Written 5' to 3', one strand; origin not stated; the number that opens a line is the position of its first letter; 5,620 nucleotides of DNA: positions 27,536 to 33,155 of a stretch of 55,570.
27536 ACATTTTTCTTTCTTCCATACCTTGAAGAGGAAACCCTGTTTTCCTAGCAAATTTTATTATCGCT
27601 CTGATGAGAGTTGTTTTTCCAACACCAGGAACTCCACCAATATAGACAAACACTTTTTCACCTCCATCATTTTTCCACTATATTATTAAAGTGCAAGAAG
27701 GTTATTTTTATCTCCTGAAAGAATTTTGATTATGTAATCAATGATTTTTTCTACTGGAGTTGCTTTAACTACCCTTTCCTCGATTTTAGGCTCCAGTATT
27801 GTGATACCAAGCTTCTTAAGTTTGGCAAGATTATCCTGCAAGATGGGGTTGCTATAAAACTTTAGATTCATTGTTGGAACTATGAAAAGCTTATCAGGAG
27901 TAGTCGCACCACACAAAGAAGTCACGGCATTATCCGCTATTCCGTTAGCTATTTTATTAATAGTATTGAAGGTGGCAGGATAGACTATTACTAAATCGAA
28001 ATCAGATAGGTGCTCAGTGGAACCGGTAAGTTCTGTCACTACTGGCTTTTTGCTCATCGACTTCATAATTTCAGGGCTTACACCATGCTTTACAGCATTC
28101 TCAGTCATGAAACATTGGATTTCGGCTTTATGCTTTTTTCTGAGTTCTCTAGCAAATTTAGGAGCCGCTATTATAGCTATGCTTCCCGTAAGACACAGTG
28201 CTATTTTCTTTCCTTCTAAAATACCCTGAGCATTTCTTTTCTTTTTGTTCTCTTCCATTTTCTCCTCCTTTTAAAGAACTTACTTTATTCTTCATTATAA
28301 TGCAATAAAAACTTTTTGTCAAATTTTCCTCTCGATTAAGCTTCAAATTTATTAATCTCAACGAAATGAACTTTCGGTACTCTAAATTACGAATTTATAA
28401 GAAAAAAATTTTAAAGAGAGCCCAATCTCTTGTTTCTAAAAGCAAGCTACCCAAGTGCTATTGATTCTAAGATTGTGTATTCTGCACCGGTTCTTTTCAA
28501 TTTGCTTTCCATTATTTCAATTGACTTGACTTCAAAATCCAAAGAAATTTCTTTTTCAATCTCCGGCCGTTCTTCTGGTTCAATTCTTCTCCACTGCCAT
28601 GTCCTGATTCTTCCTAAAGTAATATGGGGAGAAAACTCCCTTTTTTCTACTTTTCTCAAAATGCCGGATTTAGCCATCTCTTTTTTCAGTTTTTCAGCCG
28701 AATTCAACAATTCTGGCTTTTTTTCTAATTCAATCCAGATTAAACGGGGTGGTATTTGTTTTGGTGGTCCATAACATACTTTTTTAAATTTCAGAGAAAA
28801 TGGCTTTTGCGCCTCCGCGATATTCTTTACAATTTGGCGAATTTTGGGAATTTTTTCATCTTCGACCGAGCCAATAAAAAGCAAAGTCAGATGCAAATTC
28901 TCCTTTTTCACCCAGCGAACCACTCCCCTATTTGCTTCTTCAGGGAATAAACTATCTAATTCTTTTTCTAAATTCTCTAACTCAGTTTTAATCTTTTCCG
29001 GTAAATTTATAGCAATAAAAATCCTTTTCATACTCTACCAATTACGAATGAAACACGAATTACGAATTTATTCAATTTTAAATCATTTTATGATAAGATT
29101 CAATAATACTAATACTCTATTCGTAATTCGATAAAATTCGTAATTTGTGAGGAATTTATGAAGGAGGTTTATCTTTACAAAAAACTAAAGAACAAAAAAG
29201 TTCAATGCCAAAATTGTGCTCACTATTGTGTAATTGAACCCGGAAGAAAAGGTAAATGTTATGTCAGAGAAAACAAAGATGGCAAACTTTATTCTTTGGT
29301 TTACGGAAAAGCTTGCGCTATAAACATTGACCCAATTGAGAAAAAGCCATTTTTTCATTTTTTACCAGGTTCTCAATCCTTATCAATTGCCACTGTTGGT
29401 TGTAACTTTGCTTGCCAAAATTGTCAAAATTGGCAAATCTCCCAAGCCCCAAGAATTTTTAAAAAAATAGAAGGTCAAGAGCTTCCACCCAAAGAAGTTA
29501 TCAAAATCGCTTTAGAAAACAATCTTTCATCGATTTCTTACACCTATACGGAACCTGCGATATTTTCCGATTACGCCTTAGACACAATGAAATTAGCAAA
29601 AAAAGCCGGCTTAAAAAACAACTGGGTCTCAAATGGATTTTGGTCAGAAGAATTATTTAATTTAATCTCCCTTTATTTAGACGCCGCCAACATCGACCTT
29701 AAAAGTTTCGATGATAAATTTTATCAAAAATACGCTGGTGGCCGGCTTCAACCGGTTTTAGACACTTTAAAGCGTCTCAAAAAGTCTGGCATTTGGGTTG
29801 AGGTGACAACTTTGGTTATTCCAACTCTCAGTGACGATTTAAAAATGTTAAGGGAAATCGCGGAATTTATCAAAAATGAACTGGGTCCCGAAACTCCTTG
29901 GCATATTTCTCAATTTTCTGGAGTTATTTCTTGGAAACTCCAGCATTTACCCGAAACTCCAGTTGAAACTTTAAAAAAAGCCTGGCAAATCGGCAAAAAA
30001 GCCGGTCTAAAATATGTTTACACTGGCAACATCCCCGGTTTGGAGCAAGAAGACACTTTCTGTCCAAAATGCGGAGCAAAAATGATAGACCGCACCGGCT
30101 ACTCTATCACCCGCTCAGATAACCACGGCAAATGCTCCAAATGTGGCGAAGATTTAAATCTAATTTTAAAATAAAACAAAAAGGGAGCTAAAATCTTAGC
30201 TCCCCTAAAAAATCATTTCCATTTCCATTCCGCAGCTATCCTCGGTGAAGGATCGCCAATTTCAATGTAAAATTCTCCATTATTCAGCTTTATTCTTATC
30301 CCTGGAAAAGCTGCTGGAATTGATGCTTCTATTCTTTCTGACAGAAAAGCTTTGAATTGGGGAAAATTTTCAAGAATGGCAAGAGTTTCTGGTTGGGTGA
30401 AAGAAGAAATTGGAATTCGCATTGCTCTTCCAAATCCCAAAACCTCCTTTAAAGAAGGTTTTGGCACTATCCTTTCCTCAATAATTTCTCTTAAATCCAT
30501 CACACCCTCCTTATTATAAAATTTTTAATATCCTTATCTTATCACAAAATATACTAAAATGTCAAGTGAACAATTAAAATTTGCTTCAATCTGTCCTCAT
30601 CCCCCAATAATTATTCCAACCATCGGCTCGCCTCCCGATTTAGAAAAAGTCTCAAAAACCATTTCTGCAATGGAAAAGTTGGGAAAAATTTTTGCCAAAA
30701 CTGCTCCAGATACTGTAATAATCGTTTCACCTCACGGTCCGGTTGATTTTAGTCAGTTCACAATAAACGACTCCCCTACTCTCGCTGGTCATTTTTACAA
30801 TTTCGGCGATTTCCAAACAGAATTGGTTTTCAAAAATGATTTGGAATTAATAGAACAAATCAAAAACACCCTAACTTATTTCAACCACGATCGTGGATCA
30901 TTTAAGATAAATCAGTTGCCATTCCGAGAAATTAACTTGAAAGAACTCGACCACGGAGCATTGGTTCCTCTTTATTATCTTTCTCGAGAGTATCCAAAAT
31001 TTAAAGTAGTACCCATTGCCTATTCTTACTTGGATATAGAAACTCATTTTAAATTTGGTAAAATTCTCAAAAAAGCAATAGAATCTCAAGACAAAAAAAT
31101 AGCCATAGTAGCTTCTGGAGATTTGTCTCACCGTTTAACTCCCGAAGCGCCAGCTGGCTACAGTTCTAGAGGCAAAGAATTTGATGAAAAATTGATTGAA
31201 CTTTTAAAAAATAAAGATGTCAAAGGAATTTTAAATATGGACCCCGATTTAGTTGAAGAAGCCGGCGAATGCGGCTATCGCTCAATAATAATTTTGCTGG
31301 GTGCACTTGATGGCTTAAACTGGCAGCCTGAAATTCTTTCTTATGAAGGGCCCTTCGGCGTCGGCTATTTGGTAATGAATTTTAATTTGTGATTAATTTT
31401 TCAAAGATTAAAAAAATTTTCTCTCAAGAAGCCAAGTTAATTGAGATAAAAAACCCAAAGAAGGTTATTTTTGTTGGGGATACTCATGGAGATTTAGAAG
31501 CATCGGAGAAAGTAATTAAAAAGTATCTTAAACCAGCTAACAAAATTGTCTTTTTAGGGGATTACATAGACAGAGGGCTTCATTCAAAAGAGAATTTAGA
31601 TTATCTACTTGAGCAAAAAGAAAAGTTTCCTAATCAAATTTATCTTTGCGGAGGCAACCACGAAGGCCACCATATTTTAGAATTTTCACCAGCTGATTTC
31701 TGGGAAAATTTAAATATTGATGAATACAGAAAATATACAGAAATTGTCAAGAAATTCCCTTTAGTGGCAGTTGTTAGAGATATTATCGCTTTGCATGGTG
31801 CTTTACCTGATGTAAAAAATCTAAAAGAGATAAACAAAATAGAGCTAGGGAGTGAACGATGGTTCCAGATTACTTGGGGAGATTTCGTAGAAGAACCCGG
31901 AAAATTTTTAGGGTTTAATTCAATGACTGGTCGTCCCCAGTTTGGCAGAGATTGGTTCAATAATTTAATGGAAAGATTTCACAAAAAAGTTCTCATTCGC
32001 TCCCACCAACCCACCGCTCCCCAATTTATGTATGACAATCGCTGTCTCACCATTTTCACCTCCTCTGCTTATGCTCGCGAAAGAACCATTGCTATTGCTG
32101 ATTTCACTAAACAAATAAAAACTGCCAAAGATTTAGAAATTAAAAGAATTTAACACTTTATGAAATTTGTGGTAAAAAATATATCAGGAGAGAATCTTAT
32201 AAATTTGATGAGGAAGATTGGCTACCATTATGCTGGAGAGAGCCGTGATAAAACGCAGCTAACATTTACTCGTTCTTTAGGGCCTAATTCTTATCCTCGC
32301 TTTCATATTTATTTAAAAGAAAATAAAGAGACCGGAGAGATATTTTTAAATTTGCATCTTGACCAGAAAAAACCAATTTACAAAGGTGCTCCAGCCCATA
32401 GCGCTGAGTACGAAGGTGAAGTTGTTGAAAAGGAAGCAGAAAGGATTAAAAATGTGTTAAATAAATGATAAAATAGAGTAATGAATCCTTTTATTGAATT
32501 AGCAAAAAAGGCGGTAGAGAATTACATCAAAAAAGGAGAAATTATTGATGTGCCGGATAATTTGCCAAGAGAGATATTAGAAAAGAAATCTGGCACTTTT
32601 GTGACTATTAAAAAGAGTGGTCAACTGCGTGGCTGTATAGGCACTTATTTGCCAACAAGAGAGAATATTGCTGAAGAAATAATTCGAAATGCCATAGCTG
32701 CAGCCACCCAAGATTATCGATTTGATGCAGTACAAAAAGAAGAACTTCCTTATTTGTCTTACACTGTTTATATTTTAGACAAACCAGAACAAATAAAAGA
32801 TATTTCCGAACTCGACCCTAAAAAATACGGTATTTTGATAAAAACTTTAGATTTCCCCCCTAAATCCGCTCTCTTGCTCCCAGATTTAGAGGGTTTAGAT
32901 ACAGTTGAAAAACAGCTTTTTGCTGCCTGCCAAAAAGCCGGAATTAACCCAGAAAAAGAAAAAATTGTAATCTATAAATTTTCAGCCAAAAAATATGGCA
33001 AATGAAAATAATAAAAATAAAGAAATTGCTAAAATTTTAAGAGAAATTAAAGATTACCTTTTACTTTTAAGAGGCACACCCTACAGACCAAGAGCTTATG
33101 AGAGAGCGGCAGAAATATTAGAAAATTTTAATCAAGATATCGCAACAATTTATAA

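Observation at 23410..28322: Convergent accessory cluster of six nucleotide-handling enzymes with no obvious known pathway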

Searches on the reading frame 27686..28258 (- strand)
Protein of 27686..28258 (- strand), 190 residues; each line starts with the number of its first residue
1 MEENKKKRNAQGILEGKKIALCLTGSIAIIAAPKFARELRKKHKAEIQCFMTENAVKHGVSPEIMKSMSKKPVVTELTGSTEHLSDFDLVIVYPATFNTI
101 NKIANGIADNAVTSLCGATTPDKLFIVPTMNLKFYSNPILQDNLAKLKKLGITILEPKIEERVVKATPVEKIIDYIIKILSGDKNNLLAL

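Call 3: search_protein_families(library=pfam, proteins=[window:27686-28258:-], max_evalue=0.1)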
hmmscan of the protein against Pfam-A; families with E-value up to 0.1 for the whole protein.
window:27686-28258:- (190 aa): 2 families
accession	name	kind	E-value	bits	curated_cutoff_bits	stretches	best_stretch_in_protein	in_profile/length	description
PF02441.25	Flavoprotein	-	3.6e-25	88.9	22.7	1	17-161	1-146/162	Flavoprotein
PF01451.26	LMWPc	-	0.051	14.2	23.2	1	30-105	13-97/144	Low molecular weight phosphotyrosine protein phosphatase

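Call 4: search_protein_families(library=ncbifam, proteins=[window:27686-28258:-], max_evalue=0.1)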
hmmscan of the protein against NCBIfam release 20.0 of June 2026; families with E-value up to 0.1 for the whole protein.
window:27686-28258:- (190 aa): 10 families
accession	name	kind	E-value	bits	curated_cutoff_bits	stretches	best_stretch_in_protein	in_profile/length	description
TIGR00521.1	coaBC_dfp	equivalog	7e-37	127.4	219.7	1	14-180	1-178/392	bifunctional phosphopantothenoylcysteine decarboxylase/phosphopantothenate--cysteine ligase CoaBC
TIGR02113.1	coaC_strep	equivalog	1.2e-22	80.6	261.4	1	17-159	1-150/177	phosphopantothenoylcysteine decarboxylase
TIGR00421.1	ubiX_pad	subfamily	3.3e-07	30.2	108.9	1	19-177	2-164/181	UbiX family flavin prenyltransferase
TIGR02700.1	flavo_MJ0208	hypoth_equivalog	4.5e-07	29.4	251.35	1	83-117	82-116/234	dihydromethanopterin reductase (acceptor)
NF006161.0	PRK08305.1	equivalog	1.7e-06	27.8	156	1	14-118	3-116/196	dipicolinate synthase subunit B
TIGR02699.1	archaeo_AfpA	hypoth_equivalog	2.3e-06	27.3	192.45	1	19-133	2-127/174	archaeoflavoprotein AfpA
TIGR02852.1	spore_dpaB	equivalog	6.3e-05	22.4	229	1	17-116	1-109/187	dipicolinate synthase subunit B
NF033753.1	RiPP_decarbCypD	equivalog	8e-05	22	215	1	14-160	5-155/182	CypD family RiPP peptide-cysteine decarboxylase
NF004685.0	PRK06029.1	subfamily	0.00011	22.4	188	1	17-177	2-167/187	UbiX family flavin prenyltransferase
NF041206.1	VdcB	exception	0.0051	16.5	290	1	19-176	2-164/184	non-oxidative hydroxyarylic acid decarboxylases subunit B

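Call 5: search_protein_families(library=padloc, proteins=[window:27686-28258:-], max_evalue=0.1)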
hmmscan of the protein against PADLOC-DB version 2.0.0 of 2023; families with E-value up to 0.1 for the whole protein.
window:27686-28258:- (190 aa): 0 families

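Call 14: search_solved_structures(query=window:27686-28258:-, max_evalue=0.001)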
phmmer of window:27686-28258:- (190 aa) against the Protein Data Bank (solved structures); distinct sequences matched with E-value up to 0.001: 14.
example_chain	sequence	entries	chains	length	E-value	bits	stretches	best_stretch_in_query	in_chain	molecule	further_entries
3qjg_A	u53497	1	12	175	1.1e-19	74.2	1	16-164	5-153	Epidermin biosynthesis protein EpiD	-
1g5q_A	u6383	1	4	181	2.4e-18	69.9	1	18-160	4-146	EPIDERMIN MODIFYING ENZYME EPID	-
1g63_A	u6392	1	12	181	3.3e-18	69.4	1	18-160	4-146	EPIDERMIN MODIFYING ENZYME EPID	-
6jls_A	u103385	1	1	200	2.3e-12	50.4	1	18-157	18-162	Putative flavoprotein decarboxylase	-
1mvl_A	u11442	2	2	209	2.1e-10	44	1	88-163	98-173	PPC decarboxylase AtHAL3a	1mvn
1e20_A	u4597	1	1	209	2.7e-10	43.7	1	88-162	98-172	HALOTOLERANCE PROTEIN HAL3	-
7cfu_F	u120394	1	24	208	1.1e-09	41.7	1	10-158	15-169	DNA/pantothenate metabolism flavoprotein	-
6m8v_A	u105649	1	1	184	5.5e-09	39.4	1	18-177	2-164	Flavin prenyltransferase UbiX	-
1qzu_A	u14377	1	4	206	5.1e-08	36.3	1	19-154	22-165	hypothetical protein MDS018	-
6tgv_A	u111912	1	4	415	4.4e-07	33.2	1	17-158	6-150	Coenzyme A biosynthesis bifunctional protein CoaBC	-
1p3y_1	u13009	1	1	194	2.9e-06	30.6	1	13-158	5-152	MrsD protein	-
5h75_A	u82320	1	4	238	3.3e-06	30.4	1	12-158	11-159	Mersacidin decarboxylase,Immunoglobulin G-binding protein A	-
6eoa_A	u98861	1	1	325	5.2e-06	29.7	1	88-157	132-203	Phosphopantothenoylcysteine decarboxylase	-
2ejb_A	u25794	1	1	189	0.00065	22.9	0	17-177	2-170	Probable aromatic acid decarboxylase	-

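Call 78: search_protein_families(library=phrogs, proteins=[window:27686-28258:-], max_evalue=0.001)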
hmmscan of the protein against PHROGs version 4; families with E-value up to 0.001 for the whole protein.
window:27686-28258:- (190 aa): 0 families

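Call 105: search_solved_structures(query=window:27686-28258:-, max_evalue=1e-9, show_alignments=5)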
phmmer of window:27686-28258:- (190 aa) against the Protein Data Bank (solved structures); distinct sequences matched with E-value up to 1e-9: 6.
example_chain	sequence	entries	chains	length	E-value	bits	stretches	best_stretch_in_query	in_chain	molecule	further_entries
3qjg_A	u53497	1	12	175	1.1e-19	74.2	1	16-164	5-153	Epidermin biosynthesis protein EpiD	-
1g5q_A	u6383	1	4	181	2.4e-18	69.9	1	18-160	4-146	EPIDERMIN MODIFYING ENZYME EPID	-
1g63_A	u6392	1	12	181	3.3e-18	69.4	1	18-160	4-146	EPIDERMIN MODIFYING ENZYME EPID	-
6jls_A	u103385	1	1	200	2.3e-12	50.4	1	18-157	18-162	Putative flavoprotein decarboxylase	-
1mvl_A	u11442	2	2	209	2.1e-10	44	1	88-163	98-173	PPC decarboxylase AtHAL3a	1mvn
1e20_A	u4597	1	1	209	2.7e-10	43.7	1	88-162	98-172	HALOTOLERANCE PROTEIN HAL3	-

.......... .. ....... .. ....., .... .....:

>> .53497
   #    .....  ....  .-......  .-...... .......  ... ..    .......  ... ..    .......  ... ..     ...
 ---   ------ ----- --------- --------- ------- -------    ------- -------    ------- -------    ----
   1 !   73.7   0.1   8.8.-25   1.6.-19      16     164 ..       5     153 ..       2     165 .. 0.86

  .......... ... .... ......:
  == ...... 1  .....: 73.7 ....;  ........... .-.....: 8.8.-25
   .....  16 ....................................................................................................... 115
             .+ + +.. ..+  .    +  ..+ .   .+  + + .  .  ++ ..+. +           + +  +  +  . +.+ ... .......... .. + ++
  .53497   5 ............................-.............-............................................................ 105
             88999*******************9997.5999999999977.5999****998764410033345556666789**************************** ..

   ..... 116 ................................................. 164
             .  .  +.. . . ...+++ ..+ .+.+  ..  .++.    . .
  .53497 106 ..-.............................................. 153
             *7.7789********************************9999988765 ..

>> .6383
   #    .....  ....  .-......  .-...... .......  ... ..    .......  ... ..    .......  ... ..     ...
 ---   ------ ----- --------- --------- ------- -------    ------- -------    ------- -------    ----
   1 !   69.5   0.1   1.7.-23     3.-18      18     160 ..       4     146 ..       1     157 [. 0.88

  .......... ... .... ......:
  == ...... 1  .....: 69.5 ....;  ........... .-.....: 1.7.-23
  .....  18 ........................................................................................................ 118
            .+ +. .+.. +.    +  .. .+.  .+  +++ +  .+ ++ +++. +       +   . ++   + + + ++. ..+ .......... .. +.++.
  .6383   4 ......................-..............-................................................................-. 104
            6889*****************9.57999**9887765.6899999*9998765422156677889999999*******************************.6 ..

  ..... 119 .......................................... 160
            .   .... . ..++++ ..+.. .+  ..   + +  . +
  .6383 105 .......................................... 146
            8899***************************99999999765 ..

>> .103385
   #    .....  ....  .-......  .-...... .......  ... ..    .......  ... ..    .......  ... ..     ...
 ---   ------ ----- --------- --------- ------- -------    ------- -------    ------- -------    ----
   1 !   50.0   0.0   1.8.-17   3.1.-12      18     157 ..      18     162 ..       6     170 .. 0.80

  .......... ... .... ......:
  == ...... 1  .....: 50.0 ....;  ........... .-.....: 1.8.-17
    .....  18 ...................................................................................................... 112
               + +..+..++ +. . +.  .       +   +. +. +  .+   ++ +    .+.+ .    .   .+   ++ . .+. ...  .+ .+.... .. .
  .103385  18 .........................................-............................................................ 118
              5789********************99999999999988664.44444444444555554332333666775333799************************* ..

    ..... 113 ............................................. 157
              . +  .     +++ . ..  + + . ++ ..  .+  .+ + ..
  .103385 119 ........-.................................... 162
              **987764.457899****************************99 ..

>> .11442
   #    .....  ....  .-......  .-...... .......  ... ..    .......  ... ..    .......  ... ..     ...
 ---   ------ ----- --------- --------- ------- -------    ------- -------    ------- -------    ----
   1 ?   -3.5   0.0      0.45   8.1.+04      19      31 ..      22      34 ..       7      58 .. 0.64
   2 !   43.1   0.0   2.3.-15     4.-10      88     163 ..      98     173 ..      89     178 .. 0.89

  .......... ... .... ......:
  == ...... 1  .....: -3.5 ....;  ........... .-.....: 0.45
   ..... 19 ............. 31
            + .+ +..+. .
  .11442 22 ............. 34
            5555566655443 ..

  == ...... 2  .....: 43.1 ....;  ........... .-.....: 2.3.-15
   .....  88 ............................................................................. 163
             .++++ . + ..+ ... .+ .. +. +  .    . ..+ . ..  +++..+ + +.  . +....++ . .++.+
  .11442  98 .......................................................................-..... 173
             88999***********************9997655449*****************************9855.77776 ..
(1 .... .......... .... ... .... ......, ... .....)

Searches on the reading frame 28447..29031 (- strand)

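Call 47: search_protein_families(library=pfam, proteins=[window:28447-29031:-], max_evalue=0.0001)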
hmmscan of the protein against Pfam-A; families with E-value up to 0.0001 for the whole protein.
window:28447-29031:- (194 aa): 3 families
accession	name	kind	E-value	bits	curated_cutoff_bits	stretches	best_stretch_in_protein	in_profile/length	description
PF02834.22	LigT_PEase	-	9.7e-25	87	23.3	2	10-99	3-87/87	LigT like Phosphoesterase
PF13563.12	2_5_RNA_ligase2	-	9e-13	49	27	1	41-176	21-148/152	2'-5' RNA ligase superfamily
PF10469.15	AKAP7_NLS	-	8.9e-10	39.2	24.4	1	5-150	4-157/208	AKAP7 2'5' RNA ligase-like domain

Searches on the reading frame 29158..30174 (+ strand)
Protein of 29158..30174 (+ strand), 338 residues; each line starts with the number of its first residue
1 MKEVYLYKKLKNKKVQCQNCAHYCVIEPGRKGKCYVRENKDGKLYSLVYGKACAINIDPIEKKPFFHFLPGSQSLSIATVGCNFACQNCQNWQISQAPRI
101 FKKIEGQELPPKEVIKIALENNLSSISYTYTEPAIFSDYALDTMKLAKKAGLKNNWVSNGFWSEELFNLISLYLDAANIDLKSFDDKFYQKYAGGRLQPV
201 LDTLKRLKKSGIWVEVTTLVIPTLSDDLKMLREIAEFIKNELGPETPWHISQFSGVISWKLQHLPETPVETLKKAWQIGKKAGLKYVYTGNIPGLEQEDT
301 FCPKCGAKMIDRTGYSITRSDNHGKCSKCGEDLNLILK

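Call 47: search_protein_families(library=pfam, proteins=[window:29158-30174:+], max_evalue=0.0001)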
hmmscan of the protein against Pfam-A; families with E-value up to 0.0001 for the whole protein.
window:29158-30174:+ (338 aa): 1 family
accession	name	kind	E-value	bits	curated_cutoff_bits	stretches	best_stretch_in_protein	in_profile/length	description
PF04055.27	Radical_SAM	-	5.4e-21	75.9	29.5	1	78-227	3-157/166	Radical SAM superfamily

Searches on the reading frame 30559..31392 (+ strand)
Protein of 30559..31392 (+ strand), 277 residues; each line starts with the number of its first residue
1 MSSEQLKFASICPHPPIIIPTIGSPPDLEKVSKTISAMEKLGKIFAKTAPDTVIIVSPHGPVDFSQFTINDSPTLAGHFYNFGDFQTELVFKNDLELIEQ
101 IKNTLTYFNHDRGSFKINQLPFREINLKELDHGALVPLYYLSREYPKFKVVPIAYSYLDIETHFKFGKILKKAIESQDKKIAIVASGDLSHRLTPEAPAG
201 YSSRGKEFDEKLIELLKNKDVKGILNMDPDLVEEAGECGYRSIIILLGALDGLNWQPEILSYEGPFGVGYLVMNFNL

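Call 47: search_protein_families(library=pfam, proteins=[window:30559-31392:+], max_evalue=0.0001)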
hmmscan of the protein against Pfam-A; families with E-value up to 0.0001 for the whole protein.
window:30559-31392:+ (277 aa): 2 families
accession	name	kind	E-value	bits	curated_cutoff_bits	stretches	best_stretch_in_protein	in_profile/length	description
PF02900.23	LigB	-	1.5e-49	168.9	26.3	1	11-272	4-268/269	Catalytic LigB subunit of aromatic ring-opening dioxygenase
PF01875.22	Memo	-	8.2e-12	45.3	27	1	94-262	97-249/269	Memo-like protein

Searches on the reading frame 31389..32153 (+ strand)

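Call 47: search_protein_families(library=pfam, proteins=[window:31389-32153:+], max_evalue=0.0001)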
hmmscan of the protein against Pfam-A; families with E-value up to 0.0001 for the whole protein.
window:31389-32153:+ (254 aa): 1 family
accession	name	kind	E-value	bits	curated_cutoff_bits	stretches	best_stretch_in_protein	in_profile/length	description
PF00149.33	Metallophos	-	3.1e-20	73.8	21.5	1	25-208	2-189/191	Calcineurin-like phosphoesterase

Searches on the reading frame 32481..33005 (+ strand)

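Call 79: search_protein_families(library=pfam, proteins=[window:32481-33005:+], max_evalue=0.00001)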
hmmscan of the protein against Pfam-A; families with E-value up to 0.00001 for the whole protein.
window:32481-33005:+ (174 aa): 1 family
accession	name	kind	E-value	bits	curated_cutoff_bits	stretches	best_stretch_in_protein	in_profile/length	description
PF01871.22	AMMECR1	-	6.3e-45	153.1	25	1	6-171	2-167/168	AMMECR1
